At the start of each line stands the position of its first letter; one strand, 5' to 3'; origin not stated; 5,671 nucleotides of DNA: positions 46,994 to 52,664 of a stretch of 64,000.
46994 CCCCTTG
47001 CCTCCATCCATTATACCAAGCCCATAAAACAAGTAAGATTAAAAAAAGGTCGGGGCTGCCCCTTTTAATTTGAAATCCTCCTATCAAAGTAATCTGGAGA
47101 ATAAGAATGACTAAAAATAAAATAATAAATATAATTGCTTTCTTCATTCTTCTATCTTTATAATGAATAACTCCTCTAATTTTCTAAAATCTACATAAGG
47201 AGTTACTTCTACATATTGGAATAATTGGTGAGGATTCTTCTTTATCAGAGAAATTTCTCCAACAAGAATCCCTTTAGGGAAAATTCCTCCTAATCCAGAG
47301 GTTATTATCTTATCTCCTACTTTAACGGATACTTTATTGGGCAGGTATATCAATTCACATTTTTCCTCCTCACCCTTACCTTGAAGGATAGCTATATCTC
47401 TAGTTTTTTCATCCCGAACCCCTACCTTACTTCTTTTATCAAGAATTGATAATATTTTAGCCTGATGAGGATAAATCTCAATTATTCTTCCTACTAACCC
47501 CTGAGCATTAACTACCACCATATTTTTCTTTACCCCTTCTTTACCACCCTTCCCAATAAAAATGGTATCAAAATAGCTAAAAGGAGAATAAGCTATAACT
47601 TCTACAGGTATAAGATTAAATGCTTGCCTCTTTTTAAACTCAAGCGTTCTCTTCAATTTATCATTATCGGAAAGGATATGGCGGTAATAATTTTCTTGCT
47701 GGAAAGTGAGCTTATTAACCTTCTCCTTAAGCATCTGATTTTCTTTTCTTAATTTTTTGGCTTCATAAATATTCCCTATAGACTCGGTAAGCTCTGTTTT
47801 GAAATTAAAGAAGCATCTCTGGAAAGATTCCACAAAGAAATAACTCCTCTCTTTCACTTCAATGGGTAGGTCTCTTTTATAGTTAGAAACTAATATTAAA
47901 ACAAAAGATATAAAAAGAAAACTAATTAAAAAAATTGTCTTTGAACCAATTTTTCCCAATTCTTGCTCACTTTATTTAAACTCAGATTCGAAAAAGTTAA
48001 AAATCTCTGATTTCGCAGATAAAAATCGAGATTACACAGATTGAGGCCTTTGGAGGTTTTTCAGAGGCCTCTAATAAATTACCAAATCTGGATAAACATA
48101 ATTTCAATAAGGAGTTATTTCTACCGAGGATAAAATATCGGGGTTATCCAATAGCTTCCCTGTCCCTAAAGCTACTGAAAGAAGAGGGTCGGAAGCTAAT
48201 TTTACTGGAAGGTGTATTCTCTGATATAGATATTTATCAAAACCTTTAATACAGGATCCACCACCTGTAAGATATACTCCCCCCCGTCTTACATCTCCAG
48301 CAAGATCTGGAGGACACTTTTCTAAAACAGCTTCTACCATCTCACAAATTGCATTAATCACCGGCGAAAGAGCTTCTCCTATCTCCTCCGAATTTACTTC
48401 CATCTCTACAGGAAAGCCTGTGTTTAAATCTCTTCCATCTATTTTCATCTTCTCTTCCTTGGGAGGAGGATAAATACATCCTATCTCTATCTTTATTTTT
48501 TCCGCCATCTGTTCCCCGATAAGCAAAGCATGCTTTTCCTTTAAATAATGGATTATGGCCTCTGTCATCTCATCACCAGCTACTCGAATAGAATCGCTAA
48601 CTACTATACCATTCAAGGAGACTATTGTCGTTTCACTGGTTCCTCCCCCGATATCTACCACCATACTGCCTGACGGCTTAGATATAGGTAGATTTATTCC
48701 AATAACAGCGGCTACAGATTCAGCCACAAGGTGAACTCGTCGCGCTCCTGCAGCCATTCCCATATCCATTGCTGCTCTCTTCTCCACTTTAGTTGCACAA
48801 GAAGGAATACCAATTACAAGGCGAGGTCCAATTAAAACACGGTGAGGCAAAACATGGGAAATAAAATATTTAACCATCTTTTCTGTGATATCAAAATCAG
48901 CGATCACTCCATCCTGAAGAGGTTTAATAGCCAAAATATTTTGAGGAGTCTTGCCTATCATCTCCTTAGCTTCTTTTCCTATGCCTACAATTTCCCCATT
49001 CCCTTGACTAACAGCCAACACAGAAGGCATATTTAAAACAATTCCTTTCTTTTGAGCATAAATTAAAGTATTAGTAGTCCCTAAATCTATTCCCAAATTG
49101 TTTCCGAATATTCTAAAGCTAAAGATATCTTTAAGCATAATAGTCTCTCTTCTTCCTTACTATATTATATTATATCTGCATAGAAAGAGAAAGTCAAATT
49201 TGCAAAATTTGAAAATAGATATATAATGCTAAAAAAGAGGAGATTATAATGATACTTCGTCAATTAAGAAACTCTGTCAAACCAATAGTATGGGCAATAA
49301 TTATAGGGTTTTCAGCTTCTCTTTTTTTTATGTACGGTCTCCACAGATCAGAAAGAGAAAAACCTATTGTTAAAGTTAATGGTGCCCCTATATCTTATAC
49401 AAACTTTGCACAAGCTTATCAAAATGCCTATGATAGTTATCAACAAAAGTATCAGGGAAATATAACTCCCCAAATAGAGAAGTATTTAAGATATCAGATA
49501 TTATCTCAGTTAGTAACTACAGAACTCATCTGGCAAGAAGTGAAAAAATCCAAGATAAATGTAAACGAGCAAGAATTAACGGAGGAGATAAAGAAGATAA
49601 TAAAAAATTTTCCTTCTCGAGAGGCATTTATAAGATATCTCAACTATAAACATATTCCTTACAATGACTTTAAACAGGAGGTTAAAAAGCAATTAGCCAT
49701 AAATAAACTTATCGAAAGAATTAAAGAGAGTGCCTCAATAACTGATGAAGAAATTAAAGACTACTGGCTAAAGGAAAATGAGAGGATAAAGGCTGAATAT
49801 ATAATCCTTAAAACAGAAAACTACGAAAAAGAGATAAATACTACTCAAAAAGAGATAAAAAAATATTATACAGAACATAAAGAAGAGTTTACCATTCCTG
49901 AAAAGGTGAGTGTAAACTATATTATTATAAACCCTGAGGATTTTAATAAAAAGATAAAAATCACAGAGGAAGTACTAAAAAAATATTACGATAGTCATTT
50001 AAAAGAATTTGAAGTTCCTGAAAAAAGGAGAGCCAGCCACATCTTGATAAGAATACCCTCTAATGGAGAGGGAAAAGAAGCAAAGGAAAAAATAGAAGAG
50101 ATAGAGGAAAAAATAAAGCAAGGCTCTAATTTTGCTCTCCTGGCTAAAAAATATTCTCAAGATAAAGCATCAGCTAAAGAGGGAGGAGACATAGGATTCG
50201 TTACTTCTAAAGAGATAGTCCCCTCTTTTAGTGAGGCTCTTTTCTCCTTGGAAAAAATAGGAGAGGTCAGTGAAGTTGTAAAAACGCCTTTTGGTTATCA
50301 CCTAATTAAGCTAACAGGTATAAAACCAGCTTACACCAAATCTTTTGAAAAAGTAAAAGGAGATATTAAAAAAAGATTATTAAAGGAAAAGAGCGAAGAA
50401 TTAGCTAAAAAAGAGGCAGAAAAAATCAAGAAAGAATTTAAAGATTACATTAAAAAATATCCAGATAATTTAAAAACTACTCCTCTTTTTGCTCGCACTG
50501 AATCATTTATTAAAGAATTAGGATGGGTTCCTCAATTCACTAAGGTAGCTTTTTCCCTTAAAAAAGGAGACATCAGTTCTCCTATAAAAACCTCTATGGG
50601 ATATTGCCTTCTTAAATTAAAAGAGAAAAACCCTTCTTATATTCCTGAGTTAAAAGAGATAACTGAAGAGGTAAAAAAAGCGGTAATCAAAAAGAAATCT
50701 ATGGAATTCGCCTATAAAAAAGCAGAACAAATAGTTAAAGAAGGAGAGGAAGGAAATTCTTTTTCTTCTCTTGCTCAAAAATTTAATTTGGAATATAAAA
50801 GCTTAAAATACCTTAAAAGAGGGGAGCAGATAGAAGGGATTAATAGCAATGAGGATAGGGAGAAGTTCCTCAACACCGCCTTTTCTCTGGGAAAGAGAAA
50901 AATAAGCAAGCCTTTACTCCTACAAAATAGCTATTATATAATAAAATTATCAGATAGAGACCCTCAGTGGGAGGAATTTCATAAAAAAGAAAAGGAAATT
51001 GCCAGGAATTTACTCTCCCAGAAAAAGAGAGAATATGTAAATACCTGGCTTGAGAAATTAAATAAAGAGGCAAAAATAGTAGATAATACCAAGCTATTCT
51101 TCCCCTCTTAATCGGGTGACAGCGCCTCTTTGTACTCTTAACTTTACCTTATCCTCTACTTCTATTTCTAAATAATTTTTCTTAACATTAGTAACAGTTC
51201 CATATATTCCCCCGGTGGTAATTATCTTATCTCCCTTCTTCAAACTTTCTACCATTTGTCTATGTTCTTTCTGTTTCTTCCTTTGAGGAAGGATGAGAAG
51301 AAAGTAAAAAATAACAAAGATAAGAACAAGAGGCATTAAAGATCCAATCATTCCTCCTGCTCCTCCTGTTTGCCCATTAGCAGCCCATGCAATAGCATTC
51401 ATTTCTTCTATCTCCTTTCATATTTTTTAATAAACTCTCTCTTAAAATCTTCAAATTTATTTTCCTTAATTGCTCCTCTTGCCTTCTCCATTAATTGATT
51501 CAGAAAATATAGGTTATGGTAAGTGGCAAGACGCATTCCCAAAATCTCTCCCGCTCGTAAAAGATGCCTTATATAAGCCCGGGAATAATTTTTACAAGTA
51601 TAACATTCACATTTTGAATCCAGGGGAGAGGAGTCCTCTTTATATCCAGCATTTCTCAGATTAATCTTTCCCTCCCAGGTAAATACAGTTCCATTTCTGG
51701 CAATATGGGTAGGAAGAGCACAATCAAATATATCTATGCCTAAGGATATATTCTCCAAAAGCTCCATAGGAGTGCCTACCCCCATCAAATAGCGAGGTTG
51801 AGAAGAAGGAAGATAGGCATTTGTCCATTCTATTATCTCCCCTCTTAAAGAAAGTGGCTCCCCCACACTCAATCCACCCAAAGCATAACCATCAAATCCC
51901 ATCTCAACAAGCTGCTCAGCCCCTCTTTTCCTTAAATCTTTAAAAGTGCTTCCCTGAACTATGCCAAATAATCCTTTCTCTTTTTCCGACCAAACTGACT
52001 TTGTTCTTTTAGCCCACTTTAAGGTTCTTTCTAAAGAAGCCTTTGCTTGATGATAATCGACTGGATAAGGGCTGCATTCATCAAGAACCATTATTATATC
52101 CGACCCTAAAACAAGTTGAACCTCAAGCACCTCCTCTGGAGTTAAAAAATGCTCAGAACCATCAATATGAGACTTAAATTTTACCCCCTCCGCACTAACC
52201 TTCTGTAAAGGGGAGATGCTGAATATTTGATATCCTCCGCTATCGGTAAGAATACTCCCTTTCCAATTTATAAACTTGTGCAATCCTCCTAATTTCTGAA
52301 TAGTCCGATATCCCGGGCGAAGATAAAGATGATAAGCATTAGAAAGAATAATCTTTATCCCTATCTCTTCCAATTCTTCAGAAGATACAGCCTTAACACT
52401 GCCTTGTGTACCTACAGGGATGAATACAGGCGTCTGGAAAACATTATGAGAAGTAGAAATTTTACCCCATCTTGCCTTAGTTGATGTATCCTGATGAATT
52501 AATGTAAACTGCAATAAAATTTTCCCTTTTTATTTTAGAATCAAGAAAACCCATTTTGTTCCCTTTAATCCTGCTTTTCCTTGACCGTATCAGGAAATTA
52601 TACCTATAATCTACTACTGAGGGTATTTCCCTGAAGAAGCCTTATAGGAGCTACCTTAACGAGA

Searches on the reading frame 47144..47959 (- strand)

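Call 85: search_protein_families(library=pfam, proteins=[window:47144-47959:-], max_evalue=0.01)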
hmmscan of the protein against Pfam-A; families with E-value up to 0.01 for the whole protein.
window:47144-47959:- (271 aa): 1 family
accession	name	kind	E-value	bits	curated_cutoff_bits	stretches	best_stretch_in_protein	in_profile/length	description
PF04085.20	MreC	-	4.6e-47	159.9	28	1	121-268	1-147/147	Rod shape-determining protein MreC, barrel core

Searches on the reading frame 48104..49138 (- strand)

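Call 45: search_protein_families(library=pfam, proteins=[window:48104-49138:-], max_evalue=0.00001)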
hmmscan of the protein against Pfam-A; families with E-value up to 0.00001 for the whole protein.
window:48104-49138:- (344 aa): 3 families
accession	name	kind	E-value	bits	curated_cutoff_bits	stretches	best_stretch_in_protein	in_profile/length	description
PF06723.19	MreB_Mbl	-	1.8e-128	428.4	27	1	13-335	2-324/327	MreB/Mbl protein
PF14450.12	FtsA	-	3.6e-13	50.4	31.8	1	159-325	1-127/127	Cell division protein FtsA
PF00022.25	Actin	-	1.1e-09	37.8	27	1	17-217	9-205/410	Actin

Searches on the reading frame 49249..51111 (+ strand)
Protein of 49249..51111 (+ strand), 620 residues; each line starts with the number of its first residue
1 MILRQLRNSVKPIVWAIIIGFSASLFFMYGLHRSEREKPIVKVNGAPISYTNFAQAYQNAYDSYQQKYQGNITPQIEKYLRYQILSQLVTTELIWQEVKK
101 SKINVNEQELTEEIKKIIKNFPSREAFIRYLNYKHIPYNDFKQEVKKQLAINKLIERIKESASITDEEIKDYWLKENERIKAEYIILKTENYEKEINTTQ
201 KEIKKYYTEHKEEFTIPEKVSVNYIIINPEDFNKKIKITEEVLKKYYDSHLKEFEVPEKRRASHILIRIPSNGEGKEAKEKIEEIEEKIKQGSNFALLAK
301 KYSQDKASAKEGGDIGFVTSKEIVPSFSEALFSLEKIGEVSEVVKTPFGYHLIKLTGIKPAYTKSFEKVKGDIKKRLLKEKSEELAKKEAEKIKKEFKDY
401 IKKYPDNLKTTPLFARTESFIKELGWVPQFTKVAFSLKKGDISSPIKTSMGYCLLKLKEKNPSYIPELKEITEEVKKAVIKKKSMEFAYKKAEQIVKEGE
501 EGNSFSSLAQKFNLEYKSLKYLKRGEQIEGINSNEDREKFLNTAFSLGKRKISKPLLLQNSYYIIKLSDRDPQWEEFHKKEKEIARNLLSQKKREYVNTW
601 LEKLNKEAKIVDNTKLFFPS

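Call 45: search_protein_families(library=pfam, proteins=[window:49249-51111:+], max_evalue=0.00001)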
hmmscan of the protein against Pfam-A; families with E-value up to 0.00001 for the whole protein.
window:49249-51111:+ (620 aa): 6 families
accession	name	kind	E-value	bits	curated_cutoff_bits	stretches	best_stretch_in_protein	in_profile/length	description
PF00639.27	Rotamase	-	3.2e-41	140.7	21.7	2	264-356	1-96/97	PPIC-type PPIASE domain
PF13616.12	Rotamase_3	-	3.9e-40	137.5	22.5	1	255-357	11-114/116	PPIC-type PPIASE domain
PF13145.12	Rotamase_2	-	8.1e-39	133.6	27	2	238-370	1-120/121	PPIC-type PPIASE domain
PF13624.11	SurA_N_3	-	5.4e-24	85.3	27.2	1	3-154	2-161/162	SurA-like N-terminal domain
PF13623.11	SurA_N_2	-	1.5e-18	67.4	28.5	1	4-120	2-124/145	SurA-like N-terminal domain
PF09312.16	SurA_N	-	1.9e-08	34.9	30.8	1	47-154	12-117/118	SurA N-terminal domain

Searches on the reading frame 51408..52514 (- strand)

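Call 45: search_protein_families(library=pfam, proteins=[window:51408-52514:-], max_evalue=0.00001)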
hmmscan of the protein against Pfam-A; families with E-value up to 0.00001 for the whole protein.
window:51408-52514:- (368 aa): 1 family
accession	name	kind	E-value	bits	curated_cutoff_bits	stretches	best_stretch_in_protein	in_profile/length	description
PF01702.25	TGT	-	6.4e-158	525.9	26.3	1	13-366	2-356/357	Queuine tRNA-ribosyltransferase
